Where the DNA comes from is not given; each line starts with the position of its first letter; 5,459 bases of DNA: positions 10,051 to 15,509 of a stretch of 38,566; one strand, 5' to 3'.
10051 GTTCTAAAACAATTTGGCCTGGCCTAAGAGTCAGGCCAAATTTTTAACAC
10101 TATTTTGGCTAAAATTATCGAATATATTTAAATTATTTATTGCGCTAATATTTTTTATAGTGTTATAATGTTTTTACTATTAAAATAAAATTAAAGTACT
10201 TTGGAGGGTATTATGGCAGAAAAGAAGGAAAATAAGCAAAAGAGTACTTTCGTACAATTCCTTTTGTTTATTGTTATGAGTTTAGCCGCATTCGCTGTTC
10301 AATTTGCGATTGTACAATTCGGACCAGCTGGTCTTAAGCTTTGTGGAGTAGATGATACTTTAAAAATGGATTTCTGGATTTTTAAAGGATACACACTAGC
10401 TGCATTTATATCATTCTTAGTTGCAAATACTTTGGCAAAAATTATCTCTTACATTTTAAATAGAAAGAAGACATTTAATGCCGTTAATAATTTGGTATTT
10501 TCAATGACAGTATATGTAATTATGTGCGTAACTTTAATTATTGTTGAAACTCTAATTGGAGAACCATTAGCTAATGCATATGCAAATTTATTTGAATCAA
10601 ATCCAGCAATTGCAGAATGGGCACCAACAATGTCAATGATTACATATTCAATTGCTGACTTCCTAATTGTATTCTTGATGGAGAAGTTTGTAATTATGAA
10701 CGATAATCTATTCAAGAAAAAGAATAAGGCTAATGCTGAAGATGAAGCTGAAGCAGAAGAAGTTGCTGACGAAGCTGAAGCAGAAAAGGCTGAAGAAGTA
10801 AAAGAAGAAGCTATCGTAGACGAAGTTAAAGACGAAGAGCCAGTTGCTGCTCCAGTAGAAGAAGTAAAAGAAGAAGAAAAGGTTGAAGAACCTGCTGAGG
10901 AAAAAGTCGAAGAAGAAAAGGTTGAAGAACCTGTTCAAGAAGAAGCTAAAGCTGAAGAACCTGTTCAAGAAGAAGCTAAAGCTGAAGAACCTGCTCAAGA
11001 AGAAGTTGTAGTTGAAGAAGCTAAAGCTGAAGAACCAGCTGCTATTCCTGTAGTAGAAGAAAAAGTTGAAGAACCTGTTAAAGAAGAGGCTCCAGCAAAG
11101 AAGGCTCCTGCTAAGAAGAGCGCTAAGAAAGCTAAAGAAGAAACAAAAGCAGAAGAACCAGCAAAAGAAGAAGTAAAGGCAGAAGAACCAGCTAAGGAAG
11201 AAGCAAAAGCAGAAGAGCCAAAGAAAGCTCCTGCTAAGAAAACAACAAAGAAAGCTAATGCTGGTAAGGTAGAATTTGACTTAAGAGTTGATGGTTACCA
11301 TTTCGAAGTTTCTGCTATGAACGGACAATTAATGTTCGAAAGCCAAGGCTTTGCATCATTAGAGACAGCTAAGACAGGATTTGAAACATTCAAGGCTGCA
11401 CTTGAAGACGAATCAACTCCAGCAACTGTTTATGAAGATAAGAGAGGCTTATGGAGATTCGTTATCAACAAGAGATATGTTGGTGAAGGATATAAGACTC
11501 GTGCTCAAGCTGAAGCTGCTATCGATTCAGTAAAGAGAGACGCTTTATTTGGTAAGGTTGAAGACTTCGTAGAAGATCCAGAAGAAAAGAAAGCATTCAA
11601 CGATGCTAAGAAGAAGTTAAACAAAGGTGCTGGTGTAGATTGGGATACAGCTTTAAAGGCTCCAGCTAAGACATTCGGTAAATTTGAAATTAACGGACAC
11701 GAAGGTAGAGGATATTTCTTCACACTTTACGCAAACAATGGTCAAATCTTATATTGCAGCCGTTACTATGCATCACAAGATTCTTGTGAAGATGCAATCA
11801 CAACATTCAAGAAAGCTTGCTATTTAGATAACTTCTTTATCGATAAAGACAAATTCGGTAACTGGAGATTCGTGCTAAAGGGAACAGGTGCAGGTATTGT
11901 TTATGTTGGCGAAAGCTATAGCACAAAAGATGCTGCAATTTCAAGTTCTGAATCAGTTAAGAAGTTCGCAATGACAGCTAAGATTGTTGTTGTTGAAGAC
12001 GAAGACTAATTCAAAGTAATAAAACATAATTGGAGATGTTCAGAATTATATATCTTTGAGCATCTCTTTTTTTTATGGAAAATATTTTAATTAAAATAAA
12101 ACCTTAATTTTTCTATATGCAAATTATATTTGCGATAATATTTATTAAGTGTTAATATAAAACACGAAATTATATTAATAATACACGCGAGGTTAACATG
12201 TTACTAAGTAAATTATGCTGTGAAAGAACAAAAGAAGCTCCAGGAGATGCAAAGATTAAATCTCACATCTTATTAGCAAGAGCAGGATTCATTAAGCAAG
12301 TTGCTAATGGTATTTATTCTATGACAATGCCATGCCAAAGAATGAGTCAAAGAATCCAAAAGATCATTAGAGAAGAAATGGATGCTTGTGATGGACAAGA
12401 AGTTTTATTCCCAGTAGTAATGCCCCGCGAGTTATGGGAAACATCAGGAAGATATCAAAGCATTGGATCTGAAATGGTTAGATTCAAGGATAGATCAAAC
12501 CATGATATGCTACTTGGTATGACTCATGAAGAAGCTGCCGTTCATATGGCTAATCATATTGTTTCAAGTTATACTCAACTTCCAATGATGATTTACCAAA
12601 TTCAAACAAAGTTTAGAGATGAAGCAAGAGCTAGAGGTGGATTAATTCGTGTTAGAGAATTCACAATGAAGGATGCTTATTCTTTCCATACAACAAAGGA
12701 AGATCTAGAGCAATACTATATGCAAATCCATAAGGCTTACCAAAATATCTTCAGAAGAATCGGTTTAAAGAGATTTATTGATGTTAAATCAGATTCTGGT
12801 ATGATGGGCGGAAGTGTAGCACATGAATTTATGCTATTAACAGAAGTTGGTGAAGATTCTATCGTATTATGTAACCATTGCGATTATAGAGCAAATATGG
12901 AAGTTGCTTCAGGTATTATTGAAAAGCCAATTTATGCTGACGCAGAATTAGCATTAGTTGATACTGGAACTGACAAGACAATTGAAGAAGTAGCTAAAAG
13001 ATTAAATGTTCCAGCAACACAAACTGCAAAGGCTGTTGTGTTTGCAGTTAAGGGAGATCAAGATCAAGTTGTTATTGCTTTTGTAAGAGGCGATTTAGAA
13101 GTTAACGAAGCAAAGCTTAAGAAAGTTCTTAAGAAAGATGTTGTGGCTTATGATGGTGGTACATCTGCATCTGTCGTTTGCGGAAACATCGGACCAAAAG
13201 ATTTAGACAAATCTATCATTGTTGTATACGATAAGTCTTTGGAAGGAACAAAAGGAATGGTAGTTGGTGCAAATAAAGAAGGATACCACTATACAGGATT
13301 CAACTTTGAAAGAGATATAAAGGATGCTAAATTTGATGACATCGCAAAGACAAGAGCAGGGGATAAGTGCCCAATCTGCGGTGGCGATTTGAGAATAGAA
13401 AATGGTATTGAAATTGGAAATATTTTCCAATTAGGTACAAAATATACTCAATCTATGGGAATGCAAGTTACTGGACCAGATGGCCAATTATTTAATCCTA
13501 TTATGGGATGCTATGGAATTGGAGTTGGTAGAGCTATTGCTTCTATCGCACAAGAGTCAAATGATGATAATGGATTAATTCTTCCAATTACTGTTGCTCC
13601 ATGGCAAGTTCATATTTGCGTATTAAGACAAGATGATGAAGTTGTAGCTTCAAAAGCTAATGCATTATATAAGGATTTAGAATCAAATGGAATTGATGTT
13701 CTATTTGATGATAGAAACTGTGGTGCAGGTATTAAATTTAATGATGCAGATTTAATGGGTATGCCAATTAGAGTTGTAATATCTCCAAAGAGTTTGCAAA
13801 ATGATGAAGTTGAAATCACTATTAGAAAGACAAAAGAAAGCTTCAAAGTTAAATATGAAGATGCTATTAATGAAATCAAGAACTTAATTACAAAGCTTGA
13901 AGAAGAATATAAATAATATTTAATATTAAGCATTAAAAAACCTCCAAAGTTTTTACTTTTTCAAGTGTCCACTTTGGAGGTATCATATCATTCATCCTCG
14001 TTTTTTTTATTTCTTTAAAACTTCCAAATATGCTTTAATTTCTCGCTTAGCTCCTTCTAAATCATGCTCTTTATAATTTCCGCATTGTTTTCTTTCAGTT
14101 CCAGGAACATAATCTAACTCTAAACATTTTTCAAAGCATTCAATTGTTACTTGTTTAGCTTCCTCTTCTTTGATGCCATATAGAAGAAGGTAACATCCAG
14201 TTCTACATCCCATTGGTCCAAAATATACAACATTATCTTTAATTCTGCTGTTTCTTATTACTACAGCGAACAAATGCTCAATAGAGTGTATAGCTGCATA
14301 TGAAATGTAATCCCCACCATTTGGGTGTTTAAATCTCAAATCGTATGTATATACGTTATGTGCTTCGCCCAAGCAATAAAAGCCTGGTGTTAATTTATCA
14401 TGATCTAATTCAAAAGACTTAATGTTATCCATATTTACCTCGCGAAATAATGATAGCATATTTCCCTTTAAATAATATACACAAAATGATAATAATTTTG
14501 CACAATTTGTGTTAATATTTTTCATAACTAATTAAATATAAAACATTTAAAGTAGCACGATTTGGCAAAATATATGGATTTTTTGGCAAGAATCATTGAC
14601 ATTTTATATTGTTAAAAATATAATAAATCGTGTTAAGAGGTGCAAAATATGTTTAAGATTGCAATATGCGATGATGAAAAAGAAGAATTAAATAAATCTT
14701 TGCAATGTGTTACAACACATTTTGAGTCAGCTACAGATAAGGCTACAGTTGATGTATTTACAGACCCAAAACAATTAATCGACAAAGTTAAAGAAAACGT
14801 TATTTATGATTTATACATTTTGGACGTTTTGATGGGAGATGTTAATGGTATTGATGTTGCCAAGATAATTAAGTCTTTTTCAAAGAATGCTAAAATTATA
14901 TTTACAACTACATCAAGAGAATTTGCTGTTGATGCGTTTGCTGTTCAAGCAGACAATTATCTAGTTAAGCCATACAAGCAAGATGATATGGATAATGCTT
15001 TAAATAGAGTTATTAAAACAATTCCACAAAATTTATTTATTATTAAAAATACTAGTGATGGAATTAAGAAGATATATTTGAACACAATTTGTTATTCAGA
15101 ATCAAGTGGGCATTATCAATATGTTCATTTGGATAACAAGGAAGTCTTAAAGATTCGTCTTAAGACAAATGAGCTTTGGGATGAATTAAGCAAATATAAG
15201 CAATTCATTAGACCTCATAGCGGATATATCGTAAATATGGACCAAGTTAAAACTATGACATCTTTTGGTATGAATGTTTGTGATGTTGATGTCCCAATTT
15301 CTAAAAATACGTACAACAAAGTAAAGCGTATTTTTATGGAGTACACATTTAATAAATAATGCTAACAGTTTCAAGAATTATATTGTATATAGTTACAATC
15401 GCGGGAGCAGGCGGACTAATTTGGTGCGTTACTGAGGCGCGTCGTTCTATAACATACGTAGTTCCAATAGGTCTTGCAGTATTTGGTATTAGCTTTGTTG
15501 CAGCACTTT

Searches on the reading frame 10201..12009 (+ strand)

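Call 67: search_protein_families(library=pfam, proteins=[window:10201-12009:+], max_evalue=0.00001)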
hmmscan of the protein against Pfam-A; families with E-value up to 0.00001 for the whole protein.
window:10201-12009:+ (602 aa): 1 family
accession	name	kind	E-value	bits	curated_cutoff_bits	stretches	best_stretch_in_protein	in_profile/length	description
PF07411.17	DUF1508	-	1.9e-22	79.3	22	0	504-538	5-39/48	Domain of unknown function (DUF1508)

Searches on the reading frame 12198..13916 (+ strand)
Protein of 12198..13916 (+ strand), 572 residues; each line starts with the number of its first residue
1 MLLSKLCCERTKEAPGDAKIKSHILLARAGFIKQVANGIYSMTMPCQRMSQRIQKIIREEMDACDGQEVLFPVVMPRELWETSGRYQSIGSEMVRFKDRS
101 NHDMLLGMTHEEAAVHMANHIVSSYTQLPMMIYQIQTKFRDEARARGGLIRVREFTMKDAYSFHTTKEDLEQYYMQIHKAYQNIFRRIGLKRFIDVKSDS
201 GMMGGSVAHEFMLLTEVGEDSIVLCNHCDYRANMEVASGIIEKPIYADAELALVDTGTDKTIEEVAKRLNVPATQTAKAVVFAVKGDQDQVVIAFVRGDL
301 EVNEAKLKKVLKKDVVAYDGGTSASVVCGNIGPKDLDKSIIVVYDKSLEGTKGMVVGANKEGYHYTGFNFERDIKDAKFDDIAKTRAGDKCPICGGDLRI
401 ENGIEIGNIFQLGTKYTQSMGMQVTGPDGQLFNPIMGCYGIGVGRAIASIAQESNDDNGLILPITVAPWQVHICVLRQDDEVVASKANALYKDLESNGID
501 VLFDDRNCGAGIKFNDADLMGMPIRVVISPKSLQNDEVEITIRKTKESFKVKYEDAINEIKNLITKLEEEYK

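Call 67: search_protein_families(library=pfam, proteins=[window:12198-13916:+], max_evalue=0.00001)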
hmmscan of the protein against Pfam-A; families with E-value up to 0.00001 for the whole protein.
window:12198-13916:+ (572 aa): 3 families
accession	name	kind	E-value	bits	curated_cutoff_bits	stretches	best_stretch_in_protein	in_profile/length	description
PF00587.30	tRNA-synt_2b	-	7.3e-30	104.8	29.3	1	95-451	2-176/179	tRNA synthetase class II core domain (G, H, P, S and T)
PF03129.25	HGTP_anticodon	-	2.1e-18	66.7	21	1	470-562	1-93/94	Anticodon binding domain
PF04073.20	tRNA_edit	-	1.9e-15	57.4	25.5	1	260-367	5-115/123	Aminoacyl-tRNA editing domain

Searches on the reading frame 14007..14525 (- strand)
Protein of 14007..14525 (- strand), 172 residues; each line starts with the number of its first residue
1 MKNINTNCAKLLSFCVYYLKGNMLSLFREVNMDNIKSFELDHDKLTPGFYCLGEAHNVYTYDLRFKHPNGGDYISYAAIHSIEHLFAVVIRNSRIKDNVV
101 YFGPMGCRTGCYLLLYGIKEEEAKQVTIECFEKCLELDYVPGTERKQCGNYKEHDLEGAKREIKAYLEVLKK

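Call 67: search_protein_families(library=pfam, proteins=[window:14007-14525:-], max_evalue=0.00001)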
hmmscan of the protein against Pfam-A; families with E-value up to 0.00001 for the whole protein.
window:14007-14525:- (172 aa): 1 family
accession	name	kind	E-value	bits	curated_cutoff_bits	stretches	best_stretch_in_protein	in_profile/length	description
PF02664.20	LuxS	-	3e-43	147.6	27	1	34-168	1-146/154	S-Ribosylhomocysteinase (LuxS)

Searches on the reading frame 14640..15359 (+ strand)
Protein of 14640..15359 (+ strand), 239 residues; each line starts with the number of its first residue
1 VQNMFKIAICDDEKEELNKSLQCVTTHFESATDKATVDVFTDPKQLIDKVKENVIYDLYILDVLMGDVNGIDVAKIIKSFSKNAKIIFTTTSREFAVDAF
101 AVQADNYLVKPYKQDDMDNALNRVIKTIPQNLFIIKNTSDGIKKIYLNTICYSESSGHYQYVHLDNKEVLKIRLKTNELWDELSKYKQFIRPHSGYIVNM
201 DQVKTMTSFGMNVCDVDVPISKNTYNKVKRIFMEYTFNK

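Call 4: search_protein_families(library=pfam, proteins=[window:14640-15359:+], max_evalue=0.1)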
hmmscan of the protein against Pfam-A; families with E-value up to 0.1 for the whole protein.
window:14640-15359:+ (239 aa): 3 families
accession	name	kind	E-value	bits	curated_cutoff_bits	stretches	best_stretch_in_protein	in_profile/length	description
PF00072.30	Response_reg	-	4.1e-16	59.6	30.2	1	8-121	2-110/111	Response regulator receiver domain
PF04397.21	LytTR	-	2e-09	38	22.6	1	141-232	2-97/98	LytTr DNA-binding domain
PF08190.17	PIH1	-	0.044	13.7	24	0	128-154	28-54/166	PIH1 N-terminal domain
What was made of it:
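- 14640..15359 (+): Response regulator, REC + LytTR DNA-binding domain (likely start ATG 14649 after the AAGAGG Shine-Dalgarno sequence). Pfam Response_reg 4e-16 and LytTR 2e-9 (call 4).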

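Call 5: search_protein_families(library=padloc, proteins=[window:14640-15359:+], max_evalue=0.1)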
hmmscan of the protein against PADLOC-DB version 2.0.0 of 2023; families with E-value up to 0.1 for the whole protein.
window:14640-15359:+ (239 aa): 0 families

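Call 6: search_protein_families(library=ncbifam, proteins=[window:14640-15359:+], max_evalue=0.1)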
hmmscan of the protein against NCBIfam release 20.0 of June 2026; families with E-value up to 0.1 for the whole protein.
window:14640-15359:+ (239 aa): 72 families (the best 25 are shown)
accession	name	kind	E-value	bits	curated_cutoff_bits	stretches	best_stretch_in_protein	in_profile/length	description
NF010684.1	PRK14084.1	equivalog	1.5e-15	57.7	375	1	55-128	46-119/254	response regulator transcription factor LytR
NF008677.0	PRK11697.1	equivalog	2.4e-13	50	246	1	4-210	1-207/238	two-component system response regulator BtsR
NF051850.1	RespRegRprY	equivalog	3.9e-12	46.1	370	1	1-128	1-123/234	response regulator transcription factor RprY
NF053854.1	RespRegPhoBBctds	equivalog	1.6e-11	44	270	1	28-129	16-119/225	two-component system response regulator PhoB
NF041946.1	LuxO_transreg_Vib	equivalog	1.4e-09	37.3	800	1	36-131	22-118/463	quorum-sensing sigma-54 dependent transcriptional regulator LuxO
NF041734.1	resp_reg_RppA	equivalog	2.5e-09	36.8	250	1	31-169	21-162/229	two-component system response regulator RppA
NF007689.0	PRK10365.1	equivalog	1.3e-08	34.1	760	1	41-125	36-121/441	sigma-54-dependent response regulator transcription factor ZraR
NF046049.1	quorum_RR_AgrA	equivalog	1.5e-08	34.5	400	1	6-208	2-215/238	quorum-sensing response regulator AgrA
NF007346.1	PRK09836.1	equivalog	1.9e-08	34.4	420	1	55-117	44-108/227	copper/silver response regulator transcription factor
NF033120.0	vanR_FM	exception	7.3e-08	32.3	460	1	6-120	5-113/231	vancomycin resistance response regulator transcription factor, VanR-F/VanR-M family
NF045944.1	ResRegRpaBCyano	equivalog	1.1e-07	31.5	330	1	42-132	29-119/229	response regulator transcription factor RpaB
NF008199.0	PRK10955.1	equivalog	1.2e-07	31.9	341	1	4-119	1-109/232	envelope stress response regulator transcription factor CpxR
NF008296.0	PRK11083.1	equivalog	1.4e-07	31.2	273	1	28-121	21-114/228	two-component system response regulator CreB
NF045991.1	RespRegCtrARhodob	equivalog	1.8e-07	31.1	350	1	52-126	41-117/224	response regulator transcription factor CtrA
NF041367.1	CheY_Halo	equivalog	2.7e-07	31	200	1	55-125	42-114/114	chemotaxis protein CheY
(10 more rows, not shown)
